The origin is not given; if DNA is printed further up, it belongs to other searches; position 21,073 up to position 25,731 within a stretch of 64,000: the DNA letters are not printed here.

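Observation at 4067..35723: Three tandem, anciently diverged A-B cassettes: six giant surface proteins filling 31.6 kb with no accessory genes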

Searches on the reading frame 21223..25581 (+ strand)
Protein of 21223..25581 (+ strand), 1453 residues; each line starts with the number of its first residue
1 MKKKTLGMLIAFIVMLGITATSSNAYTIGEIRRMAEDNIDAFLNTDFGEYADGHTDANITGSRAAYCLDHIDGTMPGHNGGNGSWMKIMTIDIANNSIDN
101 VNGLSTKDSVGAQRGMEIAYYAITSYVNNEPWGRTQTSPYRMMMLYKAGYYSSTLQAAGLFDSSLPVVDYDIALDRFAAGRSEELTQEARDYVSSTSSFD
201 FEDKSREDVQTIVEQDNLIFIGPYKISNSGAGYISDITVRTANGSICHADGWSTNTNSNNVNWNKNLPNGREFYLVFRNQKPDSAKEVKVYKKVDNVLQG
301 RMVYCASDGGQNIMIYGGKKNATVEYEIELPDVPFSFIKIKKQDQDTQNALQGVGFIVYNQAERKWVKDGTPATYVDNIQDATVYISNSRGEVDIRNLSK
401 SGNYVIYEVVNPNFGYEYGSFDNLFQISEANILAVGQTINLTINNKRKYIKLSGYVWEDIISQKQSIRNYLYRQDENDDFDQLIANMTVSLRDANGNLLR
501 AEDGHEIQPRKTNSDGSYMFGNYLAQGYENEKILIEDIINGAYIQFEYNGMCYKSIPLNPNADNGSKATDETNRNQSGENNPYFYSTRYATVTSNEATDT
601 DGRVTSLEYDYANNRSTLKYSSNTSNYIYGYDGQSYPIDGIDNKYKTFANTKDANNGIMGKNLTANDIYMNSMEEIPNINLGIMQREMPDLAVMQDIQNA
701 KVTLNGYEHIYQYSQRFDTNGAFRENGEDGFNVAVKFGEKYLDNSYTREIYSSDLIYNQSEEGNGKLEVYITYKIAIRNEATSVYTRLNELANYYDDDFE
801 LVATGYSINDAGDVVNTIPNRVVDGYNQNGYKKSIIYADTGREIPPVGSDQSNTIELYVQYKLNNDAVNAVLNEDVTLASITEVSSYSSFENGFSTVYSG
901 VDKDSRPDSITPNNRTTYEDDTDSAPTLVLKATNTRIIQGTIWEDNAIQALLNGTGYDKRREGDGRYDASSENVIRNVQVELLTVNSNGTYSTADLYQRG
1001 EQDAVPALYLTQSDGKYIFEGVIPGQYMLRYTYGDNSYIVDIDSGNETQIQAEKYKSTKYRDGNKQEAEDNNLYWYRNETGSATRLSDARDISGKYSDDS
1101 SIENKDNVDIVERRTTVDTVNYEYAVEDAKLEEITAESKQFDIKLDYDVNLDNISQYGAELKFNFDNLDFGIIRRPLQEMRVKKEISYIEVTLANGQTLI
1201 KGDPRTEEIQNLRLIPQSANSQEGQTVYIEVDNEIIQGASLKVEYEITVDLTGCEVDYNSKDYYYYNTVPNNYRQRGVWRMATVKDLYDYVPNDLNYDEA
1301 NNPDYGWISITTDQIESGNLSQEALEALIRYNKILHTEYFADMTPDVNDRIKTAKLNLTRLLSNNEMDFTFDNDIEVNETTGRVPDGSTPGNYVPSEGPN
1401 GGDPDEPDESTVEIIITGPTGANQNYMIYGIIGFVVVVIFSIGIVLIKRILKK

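Call 6: search_protein_families(library=pfam, proteins=[window:21223-25581:+], max_evalue=0.01)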
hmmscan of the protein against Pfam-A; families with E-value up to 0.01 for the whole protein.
window:21223-25581:+ (1453 aa): 3 families
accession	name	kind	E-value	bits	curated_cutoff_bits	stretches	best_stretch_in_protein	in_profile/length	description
PF17802.7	SpaA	-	1.9e-10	41.2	23.1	1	338-431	3-80/91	Prealbumin-like fold domain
PF17210.9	SdrD_B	-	1.6e-05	25.5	29.7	1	964-1072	14-105/112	SdrD B-like domain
PF13620.12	CarboxypepD_reg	-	0.0024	18.6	32.3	0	1007-1033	30-56/82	Carboxypeptidase regulatory-like domain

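Call 7: search_protein_families(library=ncbifam, proteins=[window:21223-25581:+], max_evalue=0.01)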
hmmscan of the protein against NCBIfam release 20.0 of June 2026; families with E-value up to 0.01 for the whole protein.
window:21223-25581:+ (1453 aa): 0 families
